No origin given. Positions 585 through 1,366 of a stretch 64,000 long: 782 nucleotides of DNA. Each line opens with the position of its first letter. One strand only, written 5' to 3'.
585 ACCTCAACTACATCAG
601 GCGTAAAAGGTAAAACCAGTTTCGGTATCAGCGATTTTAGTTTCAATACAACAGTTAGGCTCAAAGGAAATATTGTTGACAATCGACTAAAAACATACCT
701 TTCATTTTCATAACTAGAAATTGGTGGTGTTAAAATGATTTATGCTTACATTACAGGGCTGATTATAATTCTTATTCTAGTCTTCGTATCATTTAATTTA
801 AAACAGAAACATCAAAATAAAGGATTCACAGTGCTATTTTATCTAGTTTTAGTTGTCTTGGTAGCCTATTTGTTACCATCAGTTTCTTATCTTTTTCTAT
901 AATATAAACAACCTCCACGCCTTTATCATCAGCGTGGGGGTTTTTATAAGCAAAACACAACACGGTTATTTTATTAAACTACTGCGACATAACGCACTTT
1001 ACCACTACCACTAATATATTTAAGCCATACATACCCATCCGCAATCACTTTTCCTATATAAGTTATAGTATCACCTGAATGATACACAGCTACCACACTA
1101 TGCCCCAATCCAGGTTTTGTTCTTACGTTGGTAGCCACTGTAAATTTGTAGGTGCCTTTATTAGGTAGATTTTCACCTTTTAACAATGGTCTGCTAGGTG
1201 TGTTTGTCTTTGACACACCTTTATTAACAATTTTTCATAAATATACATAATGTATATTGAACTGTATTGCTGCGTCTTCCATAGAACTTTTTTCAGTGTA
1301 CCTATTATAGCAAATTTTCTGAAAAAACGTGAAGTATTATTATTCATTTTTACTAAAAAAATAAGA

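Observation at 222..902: Secreted 163-aa protein plus tiny 2-TM protein: candidate toxin/immunity-like or processed-peptide pair under quorum control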

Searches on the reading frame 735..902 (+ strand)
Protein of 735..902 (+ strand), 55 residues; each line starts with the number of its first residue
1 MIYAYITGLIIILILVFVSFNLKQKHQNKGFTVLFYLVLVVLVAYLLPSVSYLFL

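Call 3: search_protein_families(library=pfam, proteins=[window:735-902:+], max_evalue=1)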
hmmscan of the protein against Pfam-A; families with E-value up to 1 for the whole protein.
window:735-902:+ (55 aa): 8 families
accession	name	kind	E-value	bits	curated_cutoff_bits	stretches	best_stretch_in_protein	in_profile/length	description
PF14150.11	YesK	-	0.00035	21.1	25.2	1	5-45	2-42/81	YesK-like protein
PF13493.11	DUF4118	-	0.028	14.6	28.4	1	5-47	1-42/107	Domain of unknown function (DUF4118)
PF09913.15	DUF2142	-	0.054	12.7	30.1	1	3-47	324-368/395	Predicted membrane protein (DUF2142)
PF14264.12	Glucos_trans_II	-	0.13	11.8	30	1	3-48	243-291/317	Glucosyl transferase GtrII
PF20563.3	DUF6773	-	0.38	11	27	1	2-52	89-139/163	Family of unknown function (DUF6773)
PF12911.12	OppC_N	-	0.49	10.8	23.9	0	34-51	20-37/53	N-terminal TM domain of oligopeptide transport permease C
PF06084.16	Cytomega_TRL10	-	0.58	10.6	20.2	1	4-34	63-93/149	Cytomegalovirus TRL10 protein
PF12669.12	FeoB_associated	-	0.99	10.2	27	0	5-24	3-22/44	FeoB-associated Cys-rich membrane protein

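Call 4: search_protein_families(library=ncbifam, proteins=[window:735-902:+], max_evalue=1)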
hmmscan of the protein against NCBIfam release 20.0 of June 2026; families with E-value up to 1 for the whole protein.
window:735-902:+ (55 aa): 9 families
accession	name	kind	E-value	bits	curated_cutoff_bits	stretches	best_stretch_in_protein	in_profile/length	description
NF010198.0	PRK13673.1-5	equivalog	0.0096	16.2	116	1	3-51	7-55/118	hypothetical protein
NF045951.1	MAG0110_fam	subfamily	0.013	14.8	98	1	2-52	54-103/237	MAG0110 family membrane protein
NF010196.0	PRK13673.1-3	equivalog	0.039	14.4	141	1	1-48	1-53/117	hypothetical protein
NF007622.0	PRK10278.1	exception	0.042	14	190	1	6-43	79-116/130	invasion regulator SirB2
NF003750.0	PRK05346.2-1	equivalog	0.14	11.7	352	1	1-28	10-37/225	Na(+)-translocating NADH-quinone reductase subunit C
NF045993.1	MAG0130_MAG3770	subfamily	0.3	11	85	1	4-53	23-76/140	MAG0130/MAG3770 family membrane protein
NF053812.1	Ssi4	equivalog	0.35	10.8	240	1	5-52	86-132/189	immunity protein Sip4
NF003753.0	PRK05346.2-4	equivalog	0.73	9.1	329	1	25-51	4-30/249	Na(+)-translocating NADH-quinone reductase subunit C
NF045996.1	MAG0920_fam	subfamily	0.75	9.1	43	1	6-54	73-121/232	MAG0920 family protein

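Call 58: search_protein_families(library=phrogs, proteins=[window:735-902:+], max_evalue=0.01)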
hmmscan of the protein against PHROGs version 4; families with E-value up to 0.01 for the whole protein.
window:735-902:+ (55 aa): 0 families

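Call 59: search_protein_families(library=padloc, proteins=[window:735-902:+], max_evalue=0.01)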
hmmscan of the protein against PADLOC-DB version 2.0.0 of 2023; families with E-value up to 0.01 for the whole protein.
window:735-902:+ (55 aa): 0 families

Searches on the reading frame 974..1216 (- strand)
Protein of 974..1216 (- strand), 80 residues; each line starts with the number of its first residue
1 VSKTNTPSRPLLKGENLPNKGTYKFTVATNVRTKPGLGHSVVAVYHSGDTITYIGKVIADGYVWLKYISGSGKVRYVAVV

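Call 3: search_protein_families(library=pfam, proteins=[window:974-1216:-], max_evalue=1)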
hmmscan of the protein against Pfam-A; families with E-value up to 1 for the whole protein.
window:974-1216:- (80 aa): 4 families
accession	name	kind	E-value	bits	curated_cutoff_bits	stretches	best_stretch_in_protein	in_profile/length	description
PF08460.16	SH3_5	-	3e-10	40.5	22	1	17-79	3-68/68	Bacterial SH3 domain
PF08239.17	SH3_3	-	2.5e-05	24.8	27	1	29-78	3-49/54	Bacterial SH3 domain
PF14326.11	DUF4384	-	0.076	13.5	27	1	44-76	1-33/81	Domain of unknown function (DUF4384)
PF22627.1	AglB_core-like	-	0.083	13.7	27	1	22-67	28-73/111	AglB core domain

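Call 4: search_protein_families(library=ncbifam, proteins=[window:974-1216:-], max_evalue=1)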
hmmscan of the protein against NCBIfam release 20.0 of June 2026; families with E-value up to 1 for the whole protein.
window:974-1216:- (80 aa): 3 families
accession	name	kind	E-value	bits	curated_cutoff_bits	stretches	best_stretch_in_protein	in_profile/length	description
NF052572.1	PtdglycHdlsScrM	equivalog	1.2e-15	57.4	400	1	13-79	188-254/373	peptidoglycan hydrolase ScrM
NF040678.1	EntFM_CwpFM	equivalog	0.013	14.5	720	1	21-72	132-182/430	enterotoxin EntFM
NF007639.2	PRK10306.1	equivalog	0.12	11.8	300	1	21-77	93-146/214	metal-binding protein ZinT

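Call 58: search_protein_families(library=phrogs, proteins=[window:974-1216:-], max_evalue=0.01)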
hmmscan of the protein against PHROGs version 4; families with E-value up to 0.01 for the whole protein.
window:974-1216:- (80 aa): 4 families
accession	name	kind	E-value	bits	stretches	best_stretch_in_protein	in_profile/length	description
phrog_1309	-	lysis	3.3e-14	54.1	1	17-79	330-393/410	endolysin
phrog_833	-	lysis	9.3e-07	29.8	1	20-79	216-279/294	endolysin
phrog_5404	-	lysis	7e-06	27.4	1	16-79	11-79/98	endolysin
phrog_13463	-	lysis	0.00014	22.5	1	28-79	254-305/318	endolysin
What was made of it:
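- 974..1216 (-): 80-aa SH3_5 fragment, a remnant of the cell-wall-binding domain of an endolysin. Marks the islet as decayed mobile DNA. PF08460 3e-10 (call 3). phrog_1309 endolysin 3.3e-14, matching only the C-terminal part of the profile (call 58).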
